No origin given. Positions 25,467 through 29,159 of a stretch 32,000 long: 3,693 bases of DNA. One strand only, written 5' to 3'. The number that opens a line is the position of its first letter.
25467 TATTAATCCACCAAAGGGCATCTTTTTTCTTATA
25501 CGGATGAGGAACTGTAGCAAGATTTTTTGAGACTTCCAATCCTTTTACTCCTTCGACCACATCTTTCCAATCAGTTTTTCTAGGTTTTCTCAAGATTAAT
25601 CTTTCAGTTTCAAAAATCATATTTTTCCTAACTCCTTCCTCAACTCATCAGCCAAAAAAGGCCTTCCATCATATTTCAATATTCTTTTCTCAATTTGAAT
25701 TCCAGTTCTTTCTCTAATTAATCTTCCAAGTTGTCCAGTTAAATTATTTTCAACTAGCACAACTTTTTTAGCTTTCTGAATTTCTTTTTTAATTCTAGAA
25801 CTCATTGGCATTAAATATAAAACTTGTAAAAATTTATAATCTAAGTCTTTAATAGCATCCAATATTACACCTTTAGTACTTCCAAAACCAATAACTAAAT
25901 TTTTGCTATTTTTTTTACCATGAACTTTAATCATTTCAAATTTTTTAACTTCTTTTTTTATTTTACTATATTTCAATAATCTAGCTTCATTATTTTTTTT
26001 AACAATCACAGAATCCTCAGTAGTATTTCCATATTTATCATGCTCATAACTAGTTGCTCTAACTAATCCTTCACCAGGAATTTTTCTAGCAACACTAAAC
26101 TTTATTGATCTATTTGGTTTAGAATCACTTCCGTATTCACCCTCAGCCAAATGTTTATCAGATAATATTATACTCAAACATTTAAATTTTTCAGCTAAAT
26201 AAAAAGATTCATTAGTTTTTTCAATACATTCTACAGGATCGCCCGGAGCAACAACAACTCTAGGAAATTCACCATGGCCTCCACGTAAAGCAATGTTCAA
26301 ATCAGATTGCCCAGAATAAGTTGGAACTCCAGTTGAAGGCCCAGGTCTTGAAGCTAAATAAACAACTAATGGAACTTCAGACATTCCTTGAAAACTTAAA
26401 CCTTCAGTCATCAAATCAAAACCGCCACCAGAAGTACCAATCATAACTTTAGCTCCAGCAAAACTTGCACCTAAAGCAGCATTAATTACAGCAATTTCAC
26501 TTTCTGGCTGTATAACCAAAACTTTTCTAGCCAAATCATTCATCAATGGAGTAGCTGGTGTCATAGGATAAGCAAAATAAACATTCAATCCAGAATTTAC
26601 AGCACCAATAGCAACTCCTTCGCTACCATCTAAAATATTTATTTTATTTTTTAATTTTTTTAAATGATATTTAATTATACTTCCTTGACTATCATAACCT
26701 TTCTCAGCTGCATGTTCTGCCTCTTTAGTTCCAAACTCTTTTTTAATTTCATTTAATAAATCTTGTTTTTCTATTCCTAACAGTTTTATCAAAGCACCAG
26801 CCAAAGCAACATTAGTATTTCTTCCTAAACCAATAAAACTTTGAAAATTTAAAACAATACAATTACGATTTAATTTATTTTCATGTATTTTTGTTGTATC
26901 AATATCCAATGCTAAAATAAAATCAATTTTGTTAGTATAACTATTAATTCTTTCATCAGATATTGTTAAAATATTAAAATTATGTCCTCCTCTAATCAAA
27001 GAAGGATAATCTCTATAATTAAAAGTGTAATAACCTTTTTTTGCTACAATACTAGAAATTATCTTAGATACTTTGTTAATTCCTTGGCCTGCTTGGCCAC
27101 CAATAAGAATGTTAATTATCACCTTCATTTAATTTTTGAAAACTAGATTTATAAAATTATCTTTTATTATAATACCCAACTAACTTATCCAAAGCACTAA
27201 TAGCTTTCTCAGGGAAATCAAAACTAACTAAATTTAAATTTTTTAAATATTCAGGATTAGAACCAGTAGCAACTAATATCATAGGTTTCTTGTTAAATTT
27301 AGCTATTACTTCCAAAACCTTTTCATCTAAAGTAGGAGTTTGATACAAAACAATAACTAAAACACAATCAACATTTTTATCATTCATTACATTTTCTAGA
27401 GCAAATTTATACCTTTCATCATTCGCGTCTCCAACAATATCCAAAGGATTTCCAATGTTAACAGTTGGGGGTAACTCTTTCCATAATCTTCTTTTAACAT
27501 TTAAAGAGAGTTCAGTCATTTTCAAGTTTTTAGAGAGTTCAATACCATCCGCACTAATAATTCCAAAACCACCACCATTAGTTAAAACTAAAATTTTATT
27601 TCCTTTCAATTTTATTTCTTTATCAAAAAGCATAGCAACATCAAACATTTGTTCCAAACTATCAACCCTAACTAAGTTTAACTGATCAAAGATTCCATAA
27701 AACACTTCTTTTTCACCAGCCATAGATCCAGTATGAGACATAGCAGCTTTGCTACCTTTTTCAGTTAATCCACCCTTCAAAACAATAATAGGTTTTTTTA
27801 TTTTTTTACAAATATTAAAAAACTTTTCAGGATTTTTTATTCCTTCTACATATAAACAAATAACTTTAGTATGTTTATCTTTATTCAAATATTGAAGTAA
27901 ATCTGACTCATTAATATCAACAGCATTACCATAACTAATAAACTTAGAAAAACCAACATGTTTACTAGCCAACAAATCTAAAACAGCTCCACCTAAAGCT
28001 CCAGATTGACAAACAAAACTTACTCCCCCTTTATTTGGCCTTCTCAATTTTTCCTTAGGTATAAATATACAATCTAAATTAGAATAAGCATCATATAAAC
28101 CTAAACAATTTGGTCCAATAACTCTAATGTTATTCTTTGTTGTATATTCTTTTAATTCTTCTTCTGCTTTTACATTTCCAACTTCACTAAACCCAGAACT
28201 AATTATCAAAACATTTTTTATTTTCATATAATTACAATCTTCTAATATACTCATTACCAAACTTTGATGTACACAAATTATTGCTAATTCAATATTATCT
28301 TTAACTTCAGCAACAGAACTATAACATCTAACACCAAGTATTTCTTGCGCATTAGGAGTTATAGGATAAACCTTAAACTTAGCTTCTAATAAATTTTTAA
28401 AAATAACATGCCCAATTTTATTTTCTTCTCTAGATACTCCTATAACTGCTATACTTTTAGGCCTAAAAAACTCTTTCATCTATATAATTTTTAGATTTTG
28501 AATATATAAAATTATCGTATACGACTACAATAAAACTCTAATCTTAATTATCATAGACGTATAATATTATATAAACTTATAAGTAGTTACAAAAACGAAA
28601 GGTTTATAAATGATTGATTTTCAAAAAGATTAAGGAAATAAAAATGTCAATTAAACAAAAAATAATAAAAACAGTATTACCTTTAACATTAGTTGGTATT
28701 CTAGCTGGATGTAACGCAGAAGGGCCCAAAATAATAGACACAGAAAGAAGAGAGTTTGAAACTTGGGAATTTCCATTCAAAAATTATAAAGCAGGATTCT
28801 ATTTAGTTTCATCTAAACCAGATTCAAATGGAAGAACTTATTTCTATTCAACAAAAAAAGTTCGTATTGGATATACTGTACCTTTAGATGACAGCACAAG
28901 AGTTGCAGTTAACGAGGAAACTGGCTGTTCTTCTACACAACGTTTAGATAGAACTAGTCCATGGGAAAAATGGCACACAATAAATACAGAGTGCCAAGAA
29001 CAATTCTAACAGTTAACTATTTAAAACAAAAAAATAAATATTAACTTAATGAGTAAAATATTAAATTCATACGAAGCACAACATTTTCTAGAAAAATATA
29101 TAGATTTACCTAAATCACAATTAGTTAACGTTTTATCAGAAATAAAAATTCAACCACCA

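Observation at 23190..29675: Compact module for converting a 2-oxoacid to acetate, ATP and H2, encoded as one unit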

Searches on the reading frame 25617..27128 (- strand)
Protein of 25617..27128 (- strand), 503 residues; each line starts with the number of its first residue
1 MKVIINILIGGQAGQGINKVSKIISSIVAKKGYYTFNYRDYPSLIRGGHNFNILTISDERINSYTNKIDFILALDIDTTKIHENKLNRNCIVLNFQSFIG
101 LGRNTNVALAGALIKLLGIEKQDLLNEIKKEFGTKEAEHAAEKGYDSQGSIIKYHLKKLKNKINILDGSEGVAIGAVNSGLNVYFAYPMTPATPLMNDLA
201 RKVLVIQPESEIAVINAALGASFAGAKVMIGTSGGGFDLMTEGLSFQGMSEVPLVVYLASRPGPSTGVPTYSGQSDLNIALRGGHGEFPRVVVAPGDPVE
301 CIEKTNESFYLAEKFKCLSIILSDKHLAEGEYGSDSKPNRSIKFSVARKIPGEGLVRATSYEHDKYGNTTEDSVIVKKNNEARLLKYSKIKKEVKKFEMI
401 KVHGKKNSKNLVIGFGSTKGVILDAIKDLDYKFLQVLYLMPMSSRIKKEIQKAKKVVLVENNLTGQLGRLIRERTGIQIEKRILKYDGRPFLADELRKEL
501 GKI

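Call 3: search_protein_families(library=pfam, proteins=[window:25617-27128:-], max_evalue=0.01)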
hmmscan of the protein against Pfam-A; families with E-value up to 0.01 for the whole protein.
window:25617-27128:- (503 aa): 2 families
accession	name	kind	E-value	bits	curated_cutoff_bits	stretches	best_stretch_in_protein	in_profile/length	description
PF01855.24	POR_N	-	5.8e-38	131.3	27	1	175-391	2-223/231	Pyruvate flavodoxin/ferredoxin oxidoreductase, thiamine diP-bdg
PF01558.24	POR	-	4e-17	63.4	27.4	1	13-93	1-83/173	Pyruvate ferredoxin/flavodoxin oxidoreductase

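Call 4: search_protein_families(library=ncbifam, proteins=[window:25617-27128:-], max_evalue=0.01)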
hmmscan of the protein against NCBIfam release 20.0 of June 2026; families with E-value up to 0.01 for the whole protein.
window:25617-27128:- (503 aa): 19 families
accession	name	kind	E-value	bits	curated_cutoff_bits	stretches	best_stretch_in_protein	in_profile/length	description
TIGR03710.1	OAFO_sf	subfamily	4.7e-134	448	482.75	3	103-334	123-369/561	2-oxoacid:acceptor oxidoreductase subunit alpha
NF041170.1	Oxoac_fdxalpha_Archa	equivalog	7.3e-102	341.7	800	3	103-329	167-417/636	2-oxoacid:ferredoxin oxidoreductase subunit alpha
NF006412.0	PRK08659.1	equivalog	1.2e-47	163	411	2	161-328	3-175/378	2-oxoacid:acceptor oxidoreductase subunit alpha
NF005507.0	PRK07119.1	subfamily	2.5e-40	138.4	399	1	164-472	5-316/352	3-methyl-2-oxobutanoate dehydrogenase subunit VorB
NF007206.0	PRK09627.1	equivalog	2.7e-39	135.2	579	2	165-327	5-172/375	2-oxoglutarate synthase subunit alpha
NF040682.1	PorA_Arch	equivalog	2.6e-11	43.1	550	1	163-261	3-108/387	pyruvate synthase subunit PorA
NF007201.0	PRK09622.1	equivalog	6e-08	32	590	1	161-261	8-115/405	2-oxoacid:ferredoxin oxidoreductase subunit alpha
NF006232.0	PRK08366.1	equivalog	8.5e-08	31.2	646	1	164-257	8-108/394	2-ketoisovalerate ferredoxin oxidoreductase subunit alpha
TIGR03336.1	IOR_alpha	equivalog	1e-07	30.7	650.9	1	166-461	5-287/595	indolepyruvate ferredoxin oxidoreductase subunit alpha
NF045764.1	PhenlGlyoxDHPadG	equivalog_domain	9.8e-06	24.3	700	1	165-275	4-120/398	NADH-dependent phenylglyoxylate dehydrogenase subunit alpha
NF006211.0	PRK08338.1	equivalog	9.5e-05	22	239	1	7-92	3-89/170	2-oxoacid:ferredoxin oxidoreductase subunit gamma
NF005323.0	PRK06853.1-3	equivalog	0.00011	22.2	238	0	4-97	6-101/197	indolepyruvate oxidoreductase subunit beta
NF005324.0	PRK06853.1-4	equivalog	0.00028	20.8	222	0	6-63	4-61/196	indolepyruvate oxidoreductase subunit beta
NF006233.0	PRK08367.1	equivalog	0.00033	19.6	625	1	165-261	6-109/394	pyruvate ferredoxin oxidoreductase subunit alpha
NF005322.0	PRK06853.1-2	equivalog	0.00056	19.7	237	0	3-33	4-34/197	indolepyruvate oxidoreductase subunit beta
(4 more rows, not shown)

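Call 25: search_solved_structures(query=window:25617-27128:-, max_evalue=0.00001, show_alignments=1)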
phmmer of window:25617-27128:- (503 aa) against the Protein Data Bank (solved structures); distinct sequences matched with E-value up to 0.00001: 7.
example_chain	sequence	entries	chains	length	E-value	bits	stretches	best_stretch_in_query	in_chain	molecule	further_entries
5b48_A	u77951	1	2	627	7.6e-70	239.1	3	113-329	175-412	2-oxoacid--ferredoxin oxidoreductase alpha subunit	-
5b46_A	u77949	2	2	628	1.8e-61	211.5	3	103-329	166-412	2-oxoacid--ferredoxin oxidoreductase alpha subunit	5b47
6n2n_A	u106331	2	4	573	5.1e-45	157.2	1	103-330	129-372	Pyruvate flavodoxin/ferredoxin oxidoreductase domain protein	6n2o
1yd7_A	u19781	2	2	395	6.9e-32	113.9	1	165-328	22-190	2-keto acid:ferredoxin oxidoreductase subunit alpha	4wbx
8ys5_A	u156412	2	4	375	3.7e-25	91.8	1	165-334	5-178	2-oxoglutarate synthase subunit alpha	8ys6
3ju3_A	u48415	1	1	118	1.6e-11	46.8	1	403-499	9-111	Probable 2-oxoacid ferredoxin oxidoreductase, alpha chain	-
9bt4_B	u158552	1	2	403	7.7e-08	34.6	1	160-262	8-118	Pyruvate:Ferredoxin Oxidoreductase, subunit alpha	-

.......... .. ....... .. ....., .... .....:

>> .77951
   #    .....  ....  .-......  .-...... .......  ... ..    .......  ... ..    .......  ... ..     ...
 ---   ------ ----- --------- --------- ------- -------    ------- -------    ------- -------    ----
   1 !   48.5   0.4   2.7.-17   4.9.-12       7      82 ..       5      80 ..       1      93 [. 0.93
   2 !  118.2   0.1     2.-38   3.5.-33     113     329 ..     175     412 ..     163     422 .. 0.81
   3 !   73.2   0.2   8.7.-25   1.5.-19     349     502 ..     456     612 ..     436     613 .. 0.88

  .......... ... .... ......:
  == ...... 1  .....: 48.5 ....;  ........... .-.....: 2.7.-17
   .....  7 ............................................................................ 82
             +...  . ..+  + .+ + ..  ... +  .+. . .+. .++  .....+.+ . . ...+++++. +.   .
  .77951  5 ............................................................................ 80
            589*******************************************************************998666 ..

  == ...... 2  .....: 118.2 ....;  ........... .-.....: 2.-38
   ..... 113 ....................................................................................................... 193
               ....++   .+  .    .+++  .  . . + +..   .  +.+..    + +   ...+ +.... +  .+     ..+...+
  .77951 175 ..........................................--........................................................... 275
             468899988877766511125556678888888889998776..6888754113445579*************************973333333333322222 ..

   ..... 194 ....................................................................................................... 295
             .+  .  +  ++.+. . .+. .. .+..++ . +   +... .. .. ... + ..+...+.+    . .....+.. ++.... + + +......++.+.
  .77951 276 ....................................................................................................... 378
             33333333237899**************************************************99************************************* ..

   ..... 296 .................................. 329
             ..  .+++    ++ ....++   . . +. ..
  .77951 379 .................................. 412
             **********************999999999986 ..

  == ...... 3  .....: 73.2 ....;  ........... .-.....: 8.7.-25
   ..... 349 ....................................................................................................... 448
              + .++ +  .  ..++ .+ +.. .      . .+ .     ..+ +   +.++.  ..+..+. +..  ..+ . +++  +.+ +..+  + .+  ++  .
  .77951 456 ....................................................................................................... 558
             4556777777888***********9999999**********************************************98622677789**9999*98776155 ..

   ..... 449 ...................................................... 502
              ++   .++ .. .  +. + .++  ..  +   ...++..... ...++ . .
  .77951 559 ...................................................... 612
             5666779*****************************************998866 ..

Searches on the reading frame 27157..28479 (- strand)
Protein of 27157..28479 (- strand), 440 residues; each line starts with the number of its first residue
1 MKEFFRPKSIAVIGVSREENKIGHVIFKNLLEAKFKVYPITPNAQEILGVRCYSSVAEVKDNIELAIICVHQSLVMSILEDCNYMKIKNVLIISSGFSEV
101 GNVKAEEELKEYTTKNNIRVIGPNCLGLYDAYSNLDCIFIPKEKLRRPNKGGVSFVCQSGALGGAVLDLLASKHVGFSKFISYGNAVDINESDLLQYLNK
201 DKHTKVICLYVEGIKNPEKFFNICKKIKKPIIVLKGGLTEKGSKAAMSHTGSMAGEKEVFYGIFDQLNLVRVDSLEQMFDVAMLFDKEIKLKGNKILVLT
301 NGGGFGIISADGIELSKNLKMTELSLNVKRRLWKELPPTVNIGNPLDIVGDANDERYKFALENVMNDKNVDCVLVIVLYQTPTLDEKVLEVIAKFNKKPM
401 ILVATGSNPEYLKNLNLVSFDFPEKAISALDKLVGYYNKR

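Call 3: search_protein_families(library=pfam, proteins=[window:27157-28479:-], max_evalue=0.01)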
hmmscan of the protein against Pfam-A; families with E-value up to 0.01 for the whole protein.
window:27157-28479:- (440 aa): 5 families
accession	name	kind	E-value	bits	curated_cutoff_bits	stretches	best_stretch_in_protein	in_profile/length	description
PF13607.11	Succ_CoA_lig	-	3.6e-52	176.2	27.4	1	150-285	1-138/138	Succinyl-CoA ligase like flavodoxin domain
PF13380.12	CoA_binding_2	-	7.6e-26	91.3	22.8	1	8-128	1-113/116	CoA binding domain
PF02629.25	CoA_binding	-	2.7e-13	50.9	22.3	1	6-96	2-97/97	CoA binding domain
PF00549.24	Ligase_CoA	-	0.00035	21.1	24.5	0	344-404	24-88/128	CoA-ligase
PF19045.5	Ligase_CoA_2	-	0.0015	19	23.7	1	297-374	2-78/162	Ligase-CoA domain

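Call 4: search_protein_families(library=ncbifam, proteins=[window:27157-28479:-], max_evalue=0.01)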
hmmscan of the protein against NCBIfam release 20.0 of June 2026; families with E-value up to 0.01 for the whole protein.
window:27157-28479:- (440 aa): 9 families
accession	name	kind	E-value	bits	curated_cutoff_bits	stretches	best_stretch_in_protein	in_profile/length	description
TIGR02717.1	AcCoA-syn-alpha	equivalog_domain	3.6e-136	454.4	567.15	1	1-436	1-446/447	acetate--CoA ligase alpha subunit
NF045492.1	HydPropCoALig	equivalog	2e-107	360.3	1300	1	1-406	248-661/700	3-hydroxypropionate--CoA ligase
NF045494.1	AcCoALig_Archglob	equivalog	1.5e-100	337.5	1200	1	2-416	219-636/665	acetate--CoA ligase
NF045493.1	HydDutCoALig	equivalog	9.2e-93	312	1300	1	4-398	6-403/698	4-hydroxybutyrate--CoA ligase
NF004230.0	PRK05678.1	equivalog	6.1e-14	51.9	336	1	44-254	45-252/291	succinate--CoA ligase subunit alpha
TIGR01019.1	sucCoAalpha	subfamily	7.3e-14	51.8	353.2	1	44-254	43-250/286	succinate--CoA ligase subunit alpha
NF004760.0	PRK06091.1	subfamily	0.00021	19.9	433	1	10-241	64-292/555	acyl-CoA synthetase FdrA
NF001913.0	PRK00696.1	equivalog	0.002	17.2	370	1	289-378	253-319/388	ADP-forming succinate--CoA ligase subunit beta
TIGR01016.1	sucCoAbeta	subfamily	0.0031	16.5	375.55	0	344-410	285-355/386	succinate-CoA ligase subunit beta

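Call 27: search_solved_structures(query=window:27157-28479:-, max_evalue=0.00001, show_alignments=1)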
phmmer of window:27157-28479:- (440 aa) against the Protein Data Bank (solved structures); distinct sequences matched with E-value up to 0.00001: 15.
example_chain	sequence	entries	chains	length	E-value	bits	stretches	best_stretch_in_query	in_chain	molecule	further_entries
9y43_A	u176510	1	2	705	1.5e-85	290.9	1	1-408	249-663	3-hydroxypropionate--CoA ligase [ADP-forming]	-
2csu_A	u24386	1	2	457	5.7e-85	288.9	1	3-430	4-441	457aa long hypothetical protein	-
4xyl_A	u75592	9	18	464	1.1e-79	271.6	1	2-438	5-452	alpha subunit of Acyl-CoA synthetase (NDP forming) | Acyl-CoA synthetase (NDP forming) | alpha subunit of acetyl-CoA synthetase (NDP forming)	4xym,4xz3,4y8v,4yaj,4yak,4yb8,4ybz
8wzu_A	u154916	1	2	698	1e-75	258.5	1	5-431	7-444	4-hydroxybutyrate--CoA ligase [ADP-forming]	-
9it0_A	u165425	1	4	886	2.6e-51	178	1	3-377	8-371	Protein acetyltransferase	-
9isq_A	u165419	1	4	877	4.9e-51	177.2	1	3-377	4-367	Protein acetyltransferase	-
7cm9_A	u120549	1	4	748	3.8e-42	147.9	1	8-375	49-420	DMSP lyase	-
2d59_A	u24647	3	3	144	9.9e-12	47.7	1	5-103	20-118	hypothetical protein PH1109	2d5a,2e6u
3q9u_A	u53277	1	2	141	7.4e-11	44.8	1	5-72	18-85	CoA binding protein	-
3q9n_A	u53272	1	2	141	1.1e-10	44.3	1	5-71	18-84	CoA binding protein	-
3qa9_A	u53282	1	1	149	1.3e-10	44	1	5-70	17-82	CoA binding domain protein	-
1y81_A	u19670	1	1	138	1.6e-10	43.7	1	8-81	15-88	conserved hypothetical protein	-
6mel_A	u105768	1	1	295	8.1e-07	31.5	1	87-257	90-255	Succinate--CoA ligase subunit alpha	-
2yv2_A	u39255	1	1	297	3.2e-06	29.5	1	27-287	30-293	Succinyl-CoA synthetase alpha chain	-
6mgg_A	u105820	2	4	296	8.9e-06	28.1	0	86-254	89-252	Succinate--CoA ligase [ADP-forming] subunit alpha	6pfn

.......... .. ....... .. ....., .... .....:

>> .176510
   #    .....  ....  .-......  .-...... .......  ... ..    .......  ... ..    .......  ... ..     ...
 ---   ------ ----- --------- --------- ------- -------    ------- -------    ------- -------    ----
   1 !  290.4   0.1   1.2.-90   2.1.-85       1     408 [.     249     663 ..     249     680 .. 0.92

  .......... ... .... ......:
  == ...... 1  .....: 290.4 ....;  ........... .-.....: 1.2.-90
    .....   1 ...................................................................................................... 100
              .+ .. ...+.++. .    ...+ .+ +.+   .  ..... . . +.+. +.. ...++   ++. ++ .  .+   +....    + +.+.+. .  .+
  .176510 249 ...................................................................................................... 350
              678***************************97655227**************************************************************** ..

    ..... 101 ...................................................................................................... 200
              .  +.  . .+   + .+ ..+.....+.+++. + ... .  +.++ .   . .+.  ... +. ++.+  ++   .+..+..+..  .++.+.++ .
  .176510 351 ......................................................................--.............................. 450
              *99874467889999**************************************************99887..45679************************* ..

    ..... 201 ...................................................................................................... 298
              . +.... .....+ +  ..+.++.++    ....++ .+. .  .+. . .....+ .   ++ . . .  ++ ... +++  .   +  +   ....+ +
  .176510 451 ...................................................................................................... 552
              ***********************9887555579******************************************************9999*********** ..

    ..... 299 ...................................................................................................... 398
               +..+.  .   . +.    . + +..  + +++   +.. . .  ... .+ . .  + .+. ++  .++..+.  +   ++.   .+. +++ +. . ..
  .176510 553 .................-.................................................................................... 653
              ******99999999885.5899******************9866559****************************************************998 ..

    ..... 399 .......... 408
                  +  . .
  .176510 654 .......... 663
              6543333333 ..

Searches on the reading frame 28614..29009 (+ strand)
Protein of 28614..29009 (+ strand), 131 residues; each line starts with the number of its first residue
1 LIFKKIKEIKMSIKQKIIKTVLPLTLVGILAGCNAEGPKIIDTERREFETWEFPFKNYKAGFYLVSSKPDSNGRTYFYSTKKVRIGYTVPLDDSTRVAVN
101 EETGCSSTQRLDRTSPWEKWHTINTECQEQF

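Call 3: search_protein_families(library=pfam, proteins=[window:28614-29009:+], max_evalue=0.01)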
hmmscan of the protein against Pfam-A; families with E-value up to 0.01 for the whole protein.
window:28614-29009:+ (131 aa): 0 families

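Call 4: search_protein_families(library=ncbifam, proteins=[window:28614-29009:+], max_evalue=0.01)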
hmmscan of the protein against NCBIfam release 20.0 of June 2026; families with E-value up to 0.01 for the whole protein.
window:28614-29009:+ (131 aa): 0 families
